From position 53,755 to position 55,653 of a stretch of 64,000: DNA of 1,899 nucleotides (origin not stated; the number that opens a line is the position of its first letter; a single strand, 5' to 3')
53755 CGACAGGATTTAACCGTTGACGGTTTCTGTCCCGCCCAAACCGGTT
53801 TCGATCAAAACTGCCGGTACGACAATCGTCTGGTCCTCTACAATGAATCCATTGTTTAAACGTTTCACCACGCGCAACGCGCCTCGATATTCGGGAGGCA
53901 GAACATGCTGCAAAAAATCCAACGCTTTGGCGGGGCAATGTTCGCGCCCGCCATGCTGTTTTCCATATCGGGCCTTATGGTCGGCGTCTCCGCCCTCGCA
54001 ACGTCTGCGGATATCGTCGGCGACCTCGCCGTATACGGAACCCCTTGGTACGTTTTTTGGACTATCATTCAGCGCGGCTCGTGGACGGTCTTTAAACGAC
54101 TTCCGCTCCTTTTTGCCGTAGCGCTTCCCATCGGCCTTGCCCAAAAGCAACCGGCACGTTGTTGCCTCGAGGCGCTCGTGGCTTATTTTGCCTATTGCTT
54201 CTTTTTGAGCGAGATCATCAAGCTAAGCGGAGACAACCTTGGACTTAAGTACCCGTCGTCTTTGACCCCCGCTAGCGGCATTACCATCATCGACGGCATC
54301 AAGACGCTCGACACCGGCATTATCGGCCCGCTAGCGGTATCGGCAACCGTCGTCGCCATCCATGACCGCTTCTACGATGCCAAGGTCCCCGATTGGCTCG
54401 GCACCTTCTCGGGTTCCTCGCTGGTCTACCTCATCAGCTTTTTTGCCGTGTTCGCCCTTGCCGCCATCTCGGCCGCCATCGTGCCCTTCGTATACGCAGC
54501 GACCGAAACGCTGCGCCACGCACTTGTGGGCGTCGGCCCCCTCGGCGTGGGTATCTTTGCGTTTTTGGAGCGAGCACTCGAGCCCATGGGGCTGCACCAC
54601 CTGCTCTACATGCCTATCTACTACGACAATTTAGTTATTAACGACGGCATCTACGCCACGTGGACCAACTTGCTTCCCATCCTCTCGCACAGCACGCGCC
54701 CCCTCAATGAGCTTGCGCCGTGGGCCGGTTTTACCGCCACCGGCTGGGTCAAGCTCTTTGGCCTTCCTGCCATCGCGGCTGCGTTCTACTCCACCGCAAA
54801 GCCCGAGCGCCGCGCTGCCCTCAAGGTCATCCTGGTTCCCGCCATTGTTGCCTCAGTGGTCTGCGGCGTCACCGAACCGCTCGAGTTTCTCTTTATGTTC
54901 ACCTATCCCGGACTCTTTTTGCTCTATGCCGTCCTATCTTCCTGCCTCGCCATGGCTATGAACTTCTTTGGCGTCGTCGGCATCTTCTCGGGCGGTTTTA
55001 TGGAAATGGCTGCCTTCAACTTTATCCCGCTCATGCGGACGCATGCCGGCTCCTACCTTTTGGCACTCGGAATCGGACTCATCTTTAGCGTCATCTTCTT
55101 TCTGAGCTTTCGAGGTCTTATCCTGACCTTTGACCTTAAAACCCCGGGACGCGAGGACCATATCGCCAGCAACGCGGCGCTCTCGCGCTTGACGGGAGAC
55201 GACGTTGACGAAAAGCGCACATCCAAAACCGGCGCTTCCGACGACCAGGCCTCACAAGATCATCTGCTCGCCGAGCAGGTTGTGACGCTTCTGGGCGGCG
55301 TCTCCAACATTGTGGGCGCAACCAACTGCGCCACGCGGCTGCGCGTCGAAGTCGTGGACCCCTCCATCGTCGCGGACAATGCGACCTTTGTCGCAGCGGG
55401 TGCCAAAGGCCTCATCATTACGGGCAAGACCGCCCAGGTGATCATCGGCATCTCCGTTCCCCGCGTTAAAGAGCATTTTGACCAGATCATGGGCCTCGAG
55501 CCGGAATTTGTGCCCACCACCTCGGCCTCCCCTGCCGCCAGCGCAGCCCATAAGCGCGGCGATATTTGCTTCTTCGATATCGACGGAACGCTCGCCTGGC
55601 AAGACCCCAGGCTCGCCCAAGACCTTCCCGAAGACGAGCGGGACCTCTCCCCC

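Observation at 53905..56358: PTS EIIC-EIIB permease covalently fused to a Cof-type HAD phosphatase: import-phosphorylation and dephosphorylation in one polypeptide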

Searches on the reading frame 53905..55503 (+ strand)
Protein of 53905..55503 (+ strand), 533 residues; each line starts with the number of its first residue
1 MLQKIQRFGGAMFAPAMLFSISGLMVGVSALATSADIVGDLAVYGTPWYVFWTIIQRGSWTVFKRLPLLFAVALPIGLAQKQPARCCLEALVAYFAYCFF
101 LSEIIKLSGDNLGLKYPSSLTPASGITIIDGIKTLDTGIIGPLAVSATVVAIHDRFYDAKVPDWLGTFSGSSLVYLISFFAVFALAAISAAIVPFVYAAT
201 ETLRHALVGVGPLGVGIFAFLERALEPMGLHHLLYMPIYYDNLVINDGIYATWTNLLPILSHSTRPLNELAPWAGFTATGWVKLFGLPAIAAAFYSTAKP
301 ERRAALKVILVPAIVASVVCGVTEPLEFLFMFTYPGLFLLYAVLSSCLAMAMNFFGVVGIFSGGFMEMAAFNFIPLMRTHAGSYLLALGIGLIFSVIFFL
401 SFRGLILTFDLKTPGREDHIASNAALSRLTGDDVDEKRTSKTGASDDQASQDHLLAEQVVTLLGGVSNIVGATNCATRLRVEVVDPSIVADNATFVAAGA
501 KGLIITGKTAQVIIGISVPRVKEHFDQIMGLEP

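Call 25: search_solved_structures(query=window:53905-55503:+, max_evalue=0.001, show_alignments=1)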
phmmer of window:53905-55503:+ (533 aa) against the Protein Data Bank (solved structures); distinct sequences matched with E-value up to 0.001: 11.
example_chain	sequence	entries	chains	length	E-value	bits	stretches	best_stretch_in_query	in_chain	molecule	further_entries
9srx_K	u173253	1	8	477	1.2e-43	152.9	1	5-527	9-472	PTS system glucose-specific EIICB component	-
9hnp_B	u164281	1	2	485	1.2e-43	152.9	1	5-528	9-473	PTS system glucose-specific EIICB component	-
8qsr_A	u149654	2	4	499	1.4e-43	152.7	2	5-420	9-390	PTS system glucose-specific EIICB component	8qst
9lgt_A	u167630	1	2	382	5e-39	137.7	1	128-418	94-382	PTS system glucose-specific EIICB component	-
5iws_A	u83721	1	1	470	6.2e-19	71.4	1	6-432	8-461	Protein-N(Pi)-phosphohistidine-sugar phosphotransferase (Enzyme II of the phosphotransfera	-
6bvg_A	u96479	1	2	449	4.4e-18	68.6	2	284-417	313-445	Protein-N(Pi)-phosphohistidine-sugar phosphotransferase (Enzyme II of the phosphotransfera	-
1o2f_B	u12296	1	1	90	4.5e-07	32.3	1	446-528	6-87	PTS system, glucose-specific IIBC component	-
1iba_A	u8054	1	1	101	8.7e-07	31.3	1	448-528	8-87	GLUCOSE PERMEASE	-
3bp3_A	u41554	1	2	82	1.5e-06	30.6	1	456-528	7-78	Glucose-specific phosphotransferase enzyme IIB component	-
3bp8_C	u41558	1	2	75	1.9e-06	30.2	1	456-528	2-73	PTS system glucose-specific EIICB component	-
3ipj_A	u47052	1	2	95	4.5e-06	29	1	451-520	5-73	PTS system, IIabc component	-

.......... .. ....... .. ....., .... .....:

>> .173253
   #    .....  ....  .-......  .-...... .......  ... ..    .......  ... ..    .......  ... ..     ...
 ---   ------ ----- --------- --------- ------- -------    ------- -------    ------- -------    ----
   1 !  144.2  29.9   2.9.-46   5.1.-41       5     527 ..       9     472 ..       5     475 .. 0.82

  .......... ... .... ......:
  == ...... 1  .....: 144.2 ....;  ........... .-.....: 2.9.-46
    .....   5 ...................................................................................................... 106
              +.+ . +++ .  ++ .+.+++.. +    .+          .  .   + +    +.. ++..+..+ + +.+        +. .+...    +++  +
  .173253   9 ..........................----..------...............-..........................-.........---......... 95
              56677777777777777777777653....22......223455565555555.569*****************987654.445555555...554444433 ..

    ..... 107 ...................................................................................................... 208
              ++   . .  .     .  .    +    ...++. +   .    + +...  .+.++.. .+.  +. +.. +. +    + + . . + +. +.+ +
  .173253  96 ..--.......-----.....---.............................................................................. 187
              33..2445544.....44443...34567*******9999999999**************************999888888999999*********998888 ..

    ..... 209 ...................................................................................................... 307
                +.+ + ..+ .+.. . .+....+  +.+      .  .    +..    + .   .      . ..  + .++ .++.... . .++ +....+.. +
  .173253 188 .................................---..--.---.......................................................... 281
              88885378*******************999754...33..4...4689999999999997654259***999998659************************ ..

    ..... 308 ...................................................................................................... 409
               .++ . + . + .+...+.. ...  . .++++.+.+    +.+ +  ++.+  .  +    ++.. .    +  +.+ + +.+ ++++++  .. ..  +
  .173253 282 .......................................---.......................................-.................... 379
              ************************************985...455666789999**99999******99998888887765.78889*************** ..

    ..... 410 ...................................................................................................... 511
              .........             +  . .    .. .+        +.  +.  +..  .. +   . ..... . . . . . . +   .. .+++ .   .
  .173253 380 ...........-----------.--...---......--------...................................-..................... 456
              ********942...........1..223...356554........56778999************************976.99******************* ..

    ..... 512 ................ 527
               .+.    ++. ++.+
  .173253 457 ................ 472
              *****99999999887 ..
